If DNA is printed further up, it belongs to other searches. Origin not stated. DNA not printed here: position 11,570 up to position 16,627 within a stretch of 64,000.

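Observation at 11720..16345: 1541-aa multi-module 'polyvalent' protein (2x HExxH zincin-like + Zeta-toxin-like kinase) retained as sole large cargo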

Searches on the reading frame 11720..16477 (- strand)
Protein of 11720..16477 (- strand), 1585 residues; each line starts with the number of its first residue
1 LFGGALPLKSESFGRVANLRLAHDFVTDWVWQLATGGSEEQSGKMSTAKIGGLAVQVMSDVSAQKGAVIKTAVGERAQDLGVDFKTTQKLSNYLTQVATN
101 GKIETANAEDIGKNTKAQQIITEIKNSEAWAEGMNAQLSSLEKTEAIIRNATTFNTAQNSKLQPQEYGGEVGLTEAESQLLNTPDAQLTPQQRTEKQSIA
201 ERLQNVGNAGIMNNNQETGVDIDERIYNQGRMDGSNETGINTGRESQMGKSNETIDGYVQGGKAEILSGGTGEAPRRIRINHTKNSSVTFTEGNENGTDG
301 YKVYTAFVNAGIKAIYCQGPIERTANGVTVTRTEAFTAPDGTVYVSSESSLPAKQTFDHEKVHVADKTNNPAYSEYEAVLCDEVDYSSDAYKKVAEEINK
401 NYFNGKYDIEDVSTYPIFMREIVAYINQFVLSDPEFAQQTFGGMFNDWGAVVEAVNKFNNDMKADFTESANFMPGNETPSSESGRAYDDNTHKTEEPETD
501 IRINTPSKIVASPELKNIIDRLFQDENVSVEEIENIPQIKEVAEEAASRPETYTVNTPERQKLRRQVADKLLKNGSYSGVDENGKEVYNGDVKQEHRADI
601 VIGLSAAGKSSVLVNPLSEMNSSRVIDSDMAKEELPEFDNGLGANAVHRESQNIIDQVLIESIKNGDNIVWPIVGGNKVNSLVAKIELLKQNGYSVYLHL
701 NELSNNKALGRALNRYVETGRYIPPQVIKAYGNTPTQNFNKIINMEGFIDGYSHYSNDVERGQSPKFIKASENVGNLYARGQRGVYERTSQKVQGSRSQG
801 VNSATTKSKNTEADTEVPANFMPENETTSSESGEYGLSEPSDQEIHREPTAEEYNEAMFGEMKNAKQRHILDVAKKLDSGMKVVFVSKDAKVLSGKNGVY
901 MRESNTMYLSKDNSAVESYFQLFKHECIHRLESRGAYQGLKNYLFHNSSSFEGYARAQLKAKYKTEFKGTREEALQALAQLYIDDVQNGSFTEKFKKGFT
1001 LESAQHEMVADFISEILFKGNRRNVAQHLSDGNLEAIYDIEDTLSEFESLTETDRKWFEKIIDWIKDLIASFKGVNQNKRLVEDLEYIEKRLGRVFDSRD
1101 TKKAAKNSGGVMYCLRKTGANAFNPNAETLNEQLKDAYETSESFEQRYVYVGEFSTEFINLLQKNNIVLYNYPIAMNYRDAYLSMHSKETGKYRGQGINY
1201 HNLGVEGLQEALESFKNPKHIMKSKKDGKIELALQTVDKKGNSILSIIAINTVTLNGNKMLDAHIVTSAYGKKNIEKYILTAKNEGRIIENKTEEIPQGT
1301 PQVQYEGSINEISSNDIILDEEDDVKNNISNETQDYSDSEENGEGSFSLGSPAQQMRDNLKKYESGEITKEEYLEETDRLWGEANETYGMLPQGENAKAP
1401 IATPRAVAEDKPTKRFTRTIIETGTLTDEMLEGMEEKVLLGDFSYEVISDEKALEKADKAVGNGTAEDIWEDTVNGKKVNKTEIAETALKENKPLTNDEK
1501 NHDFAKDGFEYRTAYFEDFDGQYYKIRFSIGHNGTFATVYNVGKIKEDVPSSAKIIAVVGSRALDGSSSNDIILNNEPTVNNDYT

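Call 3: search_protein_families(library=pfam, proteins=[window:11720-16477:-], max_evalue=1)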
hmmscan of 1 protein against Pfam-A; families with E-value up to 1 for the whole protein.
window:11720-16477:- (1585 aa): 5 families
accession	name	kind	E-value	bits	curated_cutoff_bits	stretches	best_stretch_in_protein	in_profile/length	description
PF06414.18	Zeta_toxin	-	3.5e-08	33.6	22.3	1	598-741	18-172/199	Zeta toxin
PF18819.6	MuF_C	-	2.3e-06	28.1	27.6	1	1198-1288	7-93/103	Phage MuF-C-terminal domain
PF13671.12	AAA_33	-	0.0098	16.6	27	1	600-720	3-123/143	AAA domain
PF22942.1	DUF7025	-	0.023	15.4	27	1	337-417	20-96/100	Domain of unknown function (DUF7025)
PF18495.6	VbhA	-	0.064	13.7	25.9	1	1355-1378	22-45/47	Antitoxin VbhA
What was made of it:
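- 14042..15010 (-): Zeta-toxin-like P-loop kinase module. Walker A is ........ at aa 559-566 and the putative catalytic Asp is D585 in RVIDSD. Pfam Zeta_toxin, 33.6 bits against a cut-off of 22.3 (call 3).
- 12614..12886 (-): MuF_C / PBECR-type predicted RNase domain (aa 1154-1244). Pfam MuF_C, 28.1 bits against a cut-off of 27.6 (call 3).
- On Zeta_toxin (PF06414): 33.6 bits against 22.3, E = 3.5e-8 (call 3).
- On MuF_C / PBECR (PF18819): 28.1 bits against 27.6, which is marginal (call 3).
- Checked: A MuF_C/PBECR domain at aa 1154-1244 (call 3).
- Zeta_toxin and MuF_C are found in the query itself (call 3).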

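Call 6: search_protein_families(library=phrogs, proteins=[window:11720-16477:-], max_evalue=0.01)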
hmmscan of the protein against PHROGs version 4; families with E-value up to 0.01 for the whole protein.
window:11720-16477:- (1585 aa): 0 families

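Call 7: search_protein_families(library=ncbifam, proteins=[window:11720-16477:-], max_evalue=0.01)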
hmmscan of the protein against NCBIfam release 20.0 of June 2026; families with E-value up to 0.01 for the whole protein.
window:11720-16477:- (1585 aa): 0 families
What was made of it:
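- No relaxase, T4SS or ArdC-N domain is present, and there are no surface-anchor or signal-peptide families (calls 3, 6, 7).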

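Call 13: find_homologous_proteins(query=window:11723-16345:-, max_evalue=0.001)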
Query window:11723-16345:- (1541 aa): 26 proteins with E <= 0.001 among 8000 candidates.
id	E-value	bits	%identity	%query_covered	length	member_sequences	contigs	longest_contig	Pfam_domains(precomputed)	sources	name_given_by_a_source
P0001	0.0e+0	3426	100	100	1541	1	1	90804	PF06414.19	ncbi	-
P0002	1.9e-259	883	76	20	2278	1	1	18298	PF18812.7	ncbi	-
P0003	9.5e-190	652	47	20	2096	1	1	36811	-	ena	-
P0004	9.4e-185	635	42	44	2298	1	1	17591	PF18812.7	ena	-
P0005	9.8e-150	519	39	37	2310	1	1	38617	PF18760.8,PF18812.7,PF18819.7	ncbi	-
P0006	1.4e-144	502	53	19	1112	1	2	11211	PF18809.7,PF18812.7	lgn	-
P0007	4.5e-134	467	73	17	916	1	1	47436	PF18819.7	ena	-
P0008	9.3e-130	453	61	24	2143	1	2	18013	PF18857.7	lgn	-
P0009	3.0e-125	438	78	17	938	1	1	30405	PF18838.8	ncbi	-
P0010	1.1e-105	373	35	20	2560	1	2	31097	-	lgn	-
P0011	2.1e-85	306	35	19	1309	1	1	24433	-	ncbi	-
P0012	2.0e-80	289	45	14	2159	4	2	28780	PF18819.7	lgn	-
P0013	9.2e-72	261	52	18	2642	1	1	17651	PF18760.8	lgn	-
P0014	3.6e-58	216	44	18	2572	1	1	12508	PF18809.7,PF18857.7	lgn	-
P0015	2.1e-56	210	36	15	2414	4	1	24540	PF18819.7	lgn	-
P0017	3.2e-49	186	60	12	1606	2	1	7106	PF18760.8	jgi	-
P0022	7.3e-39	152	46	11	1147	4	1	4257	PF18760.8,PF18819.7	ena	-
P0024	9.9e-35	138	48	14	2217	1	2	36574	PF18857.7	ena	-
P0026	1.0e-22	98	30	20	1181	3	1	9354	PF06414.19,PF13671.13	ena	-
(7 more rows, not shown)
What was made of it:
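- The exact protein is on a single 90.8-kb contig (call 13).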

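Call 16: search_protein_families(library=pfam, proteins=[P0002, P0005, P0024, P0010], max_evalue=0.01)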
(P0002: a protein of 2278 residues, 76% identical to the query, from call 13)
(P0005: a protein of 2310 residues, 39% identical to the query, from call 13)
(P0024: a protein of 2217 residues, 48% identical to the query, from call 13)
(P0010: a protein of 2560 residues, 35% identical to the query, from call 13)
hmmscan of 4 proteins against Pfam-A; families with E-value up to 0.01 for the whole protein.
P0002 (2278 aa): 1 family
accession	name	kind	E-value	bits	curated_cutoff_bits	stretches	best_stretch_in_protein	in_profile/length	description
PF18812.6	PBECR3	-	5.5e-13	49.3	30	1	1265-1384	3-110/115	phage-Barnase-EndoU-ColicinE5/D-RelE like nuclease3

P0005 (2310 aa): 3 families
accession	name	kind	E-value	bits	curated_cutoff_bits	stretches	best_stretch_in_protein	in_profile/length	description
PF18812.6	PBECR3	-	1.7e-14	54.1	30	1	2082-2190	10-111/115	phage-Barnase-EndoU-ColicinE5/D-RelE like nuclease3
PF18819.6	MuF_C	-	4.9e-09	36.7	27.6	1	1022-1117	4-96/103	Phage MuF-C-terminal domain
PF18760.7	ART-PolyVal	-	4e-08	34.5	31.2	1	244-398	1-136/140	ADP-Ribosyltransferase in polyvalent proteins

P0024 (2217 aa): 1 family
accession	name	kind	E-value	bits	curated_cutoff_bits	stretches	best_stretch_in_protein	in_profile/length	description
PF18857.6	LPD38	-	4.8e-25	89.2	27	1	1877-2023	1-163/189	Large polyvalent protein associated domain 38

P0010 (2560 aa): 0 families
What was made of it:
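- Homologues carry PBECR1/3, ART-PolyVal, MuF_C, LPD23 and LPD38 (calls 13, 16).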

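Call 17: find_encoding_contigs(protein=P0001, flank=10000, max_places=3)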
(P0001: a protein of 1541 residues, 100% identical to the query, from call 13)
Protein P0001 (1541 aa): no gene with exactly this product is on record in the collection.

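Call 18: find_encoding_contigs(protein=P0002, flank=10000, max_places=3)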
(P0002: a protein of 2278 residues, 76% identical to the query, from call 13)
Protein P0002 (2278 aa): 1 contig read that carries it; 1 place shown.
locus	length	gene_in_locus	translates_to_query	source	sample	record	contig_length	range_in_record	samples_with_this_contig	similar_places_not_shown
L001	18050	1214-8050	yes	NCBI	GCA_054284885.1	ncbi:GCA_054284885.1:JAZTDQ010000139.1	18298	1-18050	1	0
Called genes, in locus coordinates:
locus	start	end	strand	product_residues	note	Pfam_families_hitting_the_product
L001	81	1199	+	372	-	-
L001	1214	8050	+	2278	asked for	PF18812:PBECR3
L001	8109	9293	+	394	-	-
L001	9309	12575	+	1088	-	PF01391:Collagen (weak)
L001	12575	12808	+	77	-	-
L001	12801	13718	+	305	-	PF01520:Amidase_3, PF01471:PG_binding_1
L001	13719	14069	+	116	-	-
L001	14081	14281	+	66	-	PF16945:Phage_r1t_holin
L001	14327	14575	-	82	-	-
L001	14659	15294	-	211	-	-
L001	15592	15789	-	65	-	-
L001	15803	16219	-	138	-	PF12844:HTH_19, PF13443:HTH_26, PF01381:HTH_3, PF13560:HTH_31 (faint)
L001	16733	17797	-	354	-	PF20720:nSTAND3 (faint)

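Call 19: find_encoding_contigs(protein=P0024, flank=10000, max_places=2)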
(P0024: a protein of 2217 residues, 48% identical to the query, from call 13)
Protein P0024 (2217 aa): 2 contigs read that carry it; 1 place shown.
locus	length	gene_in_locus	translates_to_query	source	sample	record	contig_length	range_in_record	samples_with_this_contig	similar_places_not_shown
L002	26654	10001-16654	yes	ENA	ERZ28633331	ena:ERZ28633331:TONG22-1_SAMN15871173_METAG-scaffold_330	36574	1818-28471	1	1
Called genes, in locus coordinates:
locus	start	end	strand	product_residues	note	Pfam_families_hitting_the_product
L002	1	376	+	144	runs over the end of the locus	-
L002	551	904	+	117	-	-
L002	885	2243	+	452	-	PF04466:Terminase_3, PF17288:Terminase_3C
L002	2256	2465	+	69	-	-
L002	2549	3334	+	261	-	-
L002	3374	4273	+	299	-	-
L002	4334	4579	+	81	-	-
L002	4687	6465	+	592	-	PF16510:P22_portal (weak), PF23899:SU10_portal (weak)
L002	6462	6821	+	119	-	-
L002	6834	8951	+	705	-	-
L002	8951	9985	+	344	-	-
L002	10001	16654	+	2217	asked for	PF18857:LPD38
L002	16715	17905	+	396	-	-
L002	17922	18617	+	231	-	PF18454:Mtd_N, PF01391:Collagen (weak)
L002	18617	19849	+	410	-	PF13306:LRR_5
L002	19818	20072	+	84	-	-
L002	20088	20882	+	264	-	PF13306:LRR_5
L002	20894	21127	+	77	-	-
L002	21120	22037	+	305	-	PF01520:Amidase_3, PF01471:PG_binding_1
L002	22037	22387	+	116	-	-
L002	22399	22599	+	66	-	PF16945:Phage_r1t_holin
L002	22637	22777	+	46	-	-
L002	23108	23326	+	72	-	-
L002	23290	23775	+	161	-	-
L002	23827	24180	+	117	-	-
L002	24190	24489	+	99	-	-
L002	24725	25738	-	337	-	PF00589:Phage_integrase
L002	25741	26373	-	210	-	-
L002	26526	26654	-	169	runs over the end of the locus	PF13560:HTH_31 (weak)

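Call 20: find_encoding_contigs(protein=P0005, flank=10000, max_places=2)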
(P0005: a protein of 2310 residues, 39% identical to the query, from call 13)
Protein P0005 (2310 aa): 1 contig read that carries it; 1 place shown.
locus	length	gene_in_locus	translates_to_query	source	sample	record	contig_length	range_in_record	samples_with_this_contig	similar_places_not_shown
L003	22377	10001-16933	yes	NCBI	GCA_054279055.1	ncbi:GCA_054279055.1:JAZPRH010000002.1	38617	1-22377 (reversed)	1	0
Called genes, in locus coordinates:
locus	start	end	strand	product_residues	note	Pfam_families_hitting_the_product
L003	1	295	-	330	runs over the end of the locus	PF01966:HD, PF13286:HD_assoc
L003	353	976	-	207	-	PF01205:Impact_N, PF09186:DUF1949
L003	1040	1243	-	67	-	PF01197:Ribosomal_L31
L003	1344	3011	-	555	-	PF00989:PAS (weak), PF13426:PAS_9 (weak), PF00512:HisKA, PF02518:HATPase_c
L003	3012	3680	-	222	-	PF00072:Response_reg, PF00486:Trans_reg_C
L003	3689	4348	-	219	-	PF01966:HD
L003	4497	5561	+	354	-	PF01063:Aminotran_4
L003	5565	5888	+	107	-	-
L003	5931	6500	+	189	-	PF02545:Maf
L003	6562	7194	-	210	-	PF00849:PseudoU_synth_2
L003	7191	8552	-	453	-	PF03448:MgtE_N, PF00571:CBS, PF01769:MgtE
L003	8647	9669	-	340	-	PF07451:SpoVAD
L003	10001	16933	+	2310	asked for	PF18760:ART-PolyVal, PF18819:MuF_C (weak), PF18812:PBECR3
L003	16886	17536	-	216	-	PF01471:PG_binding_1, PF09374:PG_binding_3 (faint), PF07486:Hydrolase_2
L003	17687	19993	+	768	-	PF19732:SpoIIE_N, PF07228:SpoIIE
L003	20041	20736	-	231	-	-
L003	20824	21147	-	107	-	PF10852:DUF2651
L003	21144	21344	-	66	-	PF12844:HTH_19, PF13560:HTH_31, PF01381:HTH_3, PF13413:HTH_25 (weak), PF13443:HTH_26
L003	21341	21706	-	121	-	-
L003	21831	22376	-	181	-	?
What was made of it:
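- Another lone full-length polyvalent gene sits among chromosomal genes in L003 (call 20).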
